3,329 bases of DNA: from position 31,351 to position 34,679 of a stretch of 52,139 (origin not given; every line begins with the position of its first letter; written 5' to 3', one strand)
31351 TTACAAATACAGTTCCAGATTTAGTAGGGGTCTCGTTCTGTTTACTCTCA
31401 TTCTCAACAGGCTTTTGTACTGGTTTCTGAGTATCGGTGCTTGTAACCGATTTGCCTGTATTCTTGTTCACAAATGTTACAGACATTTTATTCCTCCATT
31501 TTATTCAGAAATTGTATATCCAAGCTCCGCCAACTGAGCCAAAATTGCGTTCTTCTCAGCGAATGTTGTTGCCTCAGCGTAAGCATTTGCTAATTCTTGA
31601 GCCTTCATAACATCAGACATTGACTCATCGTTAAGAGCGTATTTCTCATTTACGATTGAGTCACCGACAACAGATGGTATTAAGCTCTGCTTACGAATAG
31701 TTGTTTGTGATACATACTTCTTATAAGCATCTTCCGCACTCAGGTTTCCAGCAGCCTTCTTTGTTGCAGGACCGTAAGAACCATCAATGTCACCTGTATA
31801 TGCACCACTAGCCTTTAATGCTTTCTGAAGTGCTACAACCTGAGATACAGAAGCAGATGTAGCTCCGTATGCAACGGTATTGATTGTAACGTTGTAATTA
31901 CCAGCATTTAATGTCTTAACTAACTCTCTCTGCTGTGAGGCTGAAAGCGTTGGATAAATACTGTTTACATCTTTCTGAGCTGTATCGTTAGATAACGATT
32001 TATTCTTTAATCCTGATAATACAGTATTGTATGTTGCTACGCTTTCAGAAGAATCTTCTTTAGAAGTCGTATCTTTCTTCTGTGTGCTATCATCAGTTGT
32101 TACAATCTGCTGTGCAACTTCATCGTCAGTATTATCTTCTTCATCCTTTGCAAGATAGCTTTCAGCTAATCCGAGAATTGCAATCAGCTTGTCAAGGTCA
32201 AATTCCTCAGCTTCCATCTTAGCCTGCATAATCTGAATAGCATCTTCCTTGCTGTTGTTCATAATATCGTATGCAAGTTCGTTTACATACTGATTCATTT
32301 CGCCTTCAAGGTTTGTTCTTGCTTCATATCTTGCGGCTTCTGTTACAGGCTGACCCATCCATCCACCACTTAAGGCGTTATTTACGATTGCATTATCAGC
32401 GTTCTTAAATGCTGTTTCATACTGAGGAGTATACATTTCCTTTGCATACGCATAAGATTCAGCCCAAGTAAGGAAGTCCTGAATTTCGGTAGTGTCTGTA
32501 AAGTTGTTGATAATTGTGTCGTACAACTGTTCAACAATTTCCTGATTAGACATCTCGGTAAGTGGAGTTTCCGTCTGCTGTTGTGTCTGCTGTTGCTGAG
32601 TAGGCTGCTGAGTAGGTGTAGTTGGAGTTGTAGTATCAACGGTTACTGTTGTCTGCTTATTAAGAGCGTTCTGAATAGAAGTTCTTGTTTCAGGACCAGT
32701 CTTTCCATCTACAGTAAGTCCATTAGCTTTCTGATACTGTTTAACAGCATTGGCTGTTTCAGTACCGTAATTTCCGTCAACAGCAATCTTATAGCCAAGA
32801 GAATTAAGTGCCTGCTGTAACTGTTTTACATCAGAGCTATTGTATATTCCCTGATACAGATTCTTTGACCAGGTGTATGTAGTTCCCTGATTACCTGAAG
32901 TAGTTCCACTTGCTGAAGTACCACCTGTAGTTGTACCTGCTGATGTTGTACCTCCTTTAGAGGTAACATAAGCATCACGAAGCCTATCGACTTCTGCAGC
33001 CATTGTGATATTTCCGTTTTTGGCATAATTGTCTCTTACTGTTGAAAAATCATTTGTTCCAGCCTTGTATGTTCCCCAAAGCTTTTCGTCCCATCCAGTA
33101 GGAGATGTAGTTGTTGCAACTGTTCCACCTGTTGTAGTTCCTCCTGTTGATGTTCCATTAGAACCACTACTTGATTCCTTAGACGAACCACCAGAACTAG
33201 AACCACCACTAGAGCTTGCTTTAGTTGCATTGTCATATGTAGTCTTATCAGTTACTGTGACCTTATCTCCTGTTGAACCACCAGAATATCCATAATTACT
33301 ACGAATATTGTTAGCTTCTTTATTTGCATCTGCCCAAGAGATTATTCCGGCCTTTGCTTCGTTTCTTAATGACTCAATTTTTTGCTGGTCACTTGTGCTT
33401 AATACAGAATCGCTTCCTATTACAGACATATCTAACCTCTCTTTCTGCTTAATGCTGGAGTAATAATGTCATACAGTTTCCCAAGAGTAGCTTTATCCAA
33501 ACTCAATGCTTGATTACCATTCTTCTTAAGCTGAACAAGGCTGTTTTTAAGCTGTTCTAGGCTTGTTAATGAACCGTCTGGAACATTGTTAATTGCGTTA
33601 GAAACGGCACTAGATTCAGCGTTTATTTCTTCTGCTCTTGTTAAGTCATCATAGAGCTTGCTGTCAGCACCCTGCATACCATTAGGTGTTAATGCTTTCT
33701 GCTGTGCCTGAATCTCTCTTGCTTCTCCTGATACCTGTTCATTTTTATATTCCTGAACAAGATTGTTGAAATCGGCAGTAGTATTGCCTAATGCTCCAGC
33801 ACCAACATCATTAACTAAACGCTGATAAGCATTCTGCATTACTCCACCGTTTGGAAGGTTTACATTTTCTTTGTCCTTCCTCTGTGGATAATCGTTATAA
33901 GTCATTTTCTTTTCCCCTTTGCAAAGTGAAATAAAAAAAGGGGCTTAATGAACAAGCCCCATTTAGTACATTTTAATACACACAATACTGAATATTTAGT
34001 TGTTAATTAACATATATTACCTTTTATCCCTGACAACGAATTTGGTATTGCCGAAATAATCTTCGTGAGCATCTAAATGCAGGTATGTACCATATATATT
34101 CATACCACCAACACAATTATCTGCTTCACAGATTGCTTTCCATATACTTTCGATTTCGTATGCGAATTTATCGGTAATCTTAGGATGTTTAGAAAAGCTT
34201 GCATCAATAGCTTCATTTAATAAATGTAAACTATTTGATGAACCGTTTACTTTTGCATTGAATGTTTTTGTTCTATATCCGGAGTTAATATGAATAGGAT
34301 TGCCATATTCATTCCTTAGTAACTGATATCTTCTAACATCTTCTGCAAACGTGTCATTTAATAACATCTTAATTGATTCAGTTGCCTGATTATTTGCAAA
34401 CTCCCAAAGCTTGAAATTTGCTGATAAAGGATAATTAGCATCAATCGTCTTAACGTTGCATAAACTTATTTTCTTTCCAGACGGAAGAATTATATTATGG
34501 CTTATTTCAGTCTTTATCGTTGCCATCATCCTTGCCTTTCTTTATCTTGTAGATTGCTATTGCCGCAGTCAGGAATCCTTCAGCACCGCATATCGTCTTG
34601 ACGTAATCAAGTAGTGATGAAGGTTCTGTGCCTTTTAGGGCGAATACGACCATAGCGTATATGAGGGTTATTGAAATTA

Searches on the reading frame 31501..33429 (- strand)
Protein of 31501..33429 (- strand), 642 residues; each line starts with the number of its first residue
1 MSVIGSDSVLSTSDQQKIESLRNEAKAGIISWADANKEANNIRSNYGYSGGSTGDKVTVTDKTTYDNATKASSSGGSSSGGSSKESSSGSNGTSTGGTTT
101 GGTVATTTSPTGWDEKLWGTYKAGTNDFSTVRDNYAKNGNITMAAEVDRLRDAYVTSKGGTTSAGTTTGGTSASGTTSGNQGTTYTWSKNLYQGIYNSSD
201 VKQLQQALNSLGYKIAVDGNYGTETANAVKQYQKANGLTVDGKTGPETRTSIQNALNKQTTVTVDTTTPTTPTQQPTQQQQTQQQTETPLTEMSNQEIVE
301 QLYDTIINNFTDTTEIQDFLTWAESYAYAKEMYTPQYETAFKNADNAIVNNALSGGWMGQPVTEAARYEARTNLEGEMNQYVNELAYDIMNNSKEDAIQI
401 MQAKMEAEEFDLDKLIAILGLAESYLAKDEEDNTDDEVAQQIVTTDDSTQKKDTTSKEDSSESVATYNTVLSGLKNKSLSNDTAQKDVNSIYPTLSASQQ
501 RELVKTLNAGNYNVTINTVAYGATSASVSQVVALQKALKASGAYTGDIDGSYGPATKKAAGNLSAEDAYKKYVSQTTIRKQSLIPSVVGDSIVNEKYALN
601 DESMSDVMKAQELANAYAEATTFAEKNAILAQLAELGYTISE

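Call 9: search_protein_families(library=phrogs, proteins=[window:31501-33429:-], max_evalue=0.001)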
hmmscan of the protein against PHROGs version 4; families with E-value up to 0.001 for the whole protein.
window:31501-33429:- (642 aa): 10 families
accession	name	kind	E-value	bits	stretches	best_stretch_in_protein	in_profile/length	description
phrog_1493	-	lysis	8e-21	75.6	1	63-286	159-339/394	endolysin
phrog_2649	-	lysis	6.2e-19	69.9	1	171-266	155-243/261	endolysin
phrog_1224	-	head and packaging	6.6e-16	59.6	1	198-263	10-75/438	endolysin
phrog_1512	-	lysis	5.1e-08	34.3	1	175-287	161-273/314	endolysin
phrog_17214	-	lysis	8e-08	33.3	1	129-262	198-322/322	endolysin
phrog_6707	-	lysis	2.9e-07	30.7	1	196-301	183-289/311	endolysin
phrog_17001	-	lysis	3.7e-07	31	0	525-569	50-94/265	endolysin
phrog_16428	-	lysis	2e-06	27.8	0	203-252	469-518/520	endolysin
phrog_14712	-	moron, auxiliary metabolic gene and host takeover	0.00014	22.2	1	226-264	192-230/322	chitinase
phrog_880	-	lysis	0.00027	21.4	0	161-253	338-432/435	endolysin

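Call 26: search_protein_families(library=pfam, proteins=[window:31501-33429:-], max_evalue=0.01)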
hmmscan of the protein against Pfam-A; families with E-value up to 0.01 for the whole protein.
window:31501-33429:- (642 aa): 3 families
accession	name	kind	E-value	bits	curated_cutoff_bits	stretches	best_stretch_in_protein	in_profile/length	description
PF01471.23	PG_binding_1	-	1.5e-25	89.6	23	2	198-250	2-55/57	Putative peptidoglycan binding domain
PF09374.15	PG_binding_3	-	2.6e-09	37.6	24.6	1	201-231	3-33/76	Predicted Peptidoglycan domain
PF08823.16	PG_binding_2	-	0.00029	21.5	21.1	0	201-236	18-54/74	Putative peptidoglycan binding domain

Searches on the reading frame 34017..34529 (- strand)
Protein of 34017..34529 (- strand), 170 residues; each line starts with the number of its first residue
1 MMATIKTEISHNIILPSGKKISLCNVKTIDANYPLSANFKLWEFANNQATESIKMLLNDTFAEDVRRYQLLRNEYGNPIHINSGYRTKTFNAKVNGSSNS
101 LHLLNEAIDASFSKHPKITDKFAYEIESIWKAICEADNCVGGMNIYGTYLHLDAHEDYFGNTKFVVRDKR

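Call 9: search_protein_families(library=phrogs, proteins=[window:34017-34529:-], max_evalue=0.001)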
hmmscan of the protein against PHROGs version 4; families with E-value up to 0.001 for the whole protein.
window:34017-34529:- (170 aa): 2 families
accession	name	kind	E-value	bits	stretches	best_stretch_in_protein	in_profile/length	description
phrog_894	-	lysis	8.6e-20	72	1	18-154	29-161/389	endolysin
phrog_17373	-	other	1.6e-08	35.5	1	63-116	40-93/224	peptidase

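Call 26: search_protein_families(library=pfam, proteins=[window:34017-34529:-], max_evalue=0.01)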
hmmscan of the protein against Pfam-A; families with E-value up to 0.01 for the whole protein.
window:34017-34529:- (170 aa): 1 family
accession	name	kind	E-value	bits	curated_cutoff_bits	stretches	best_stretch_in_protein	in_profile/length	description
PF08291.16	Peptidase_M15_3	-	2.7e-13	50.4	23.2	1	39-118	3-82/108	Peptidase M15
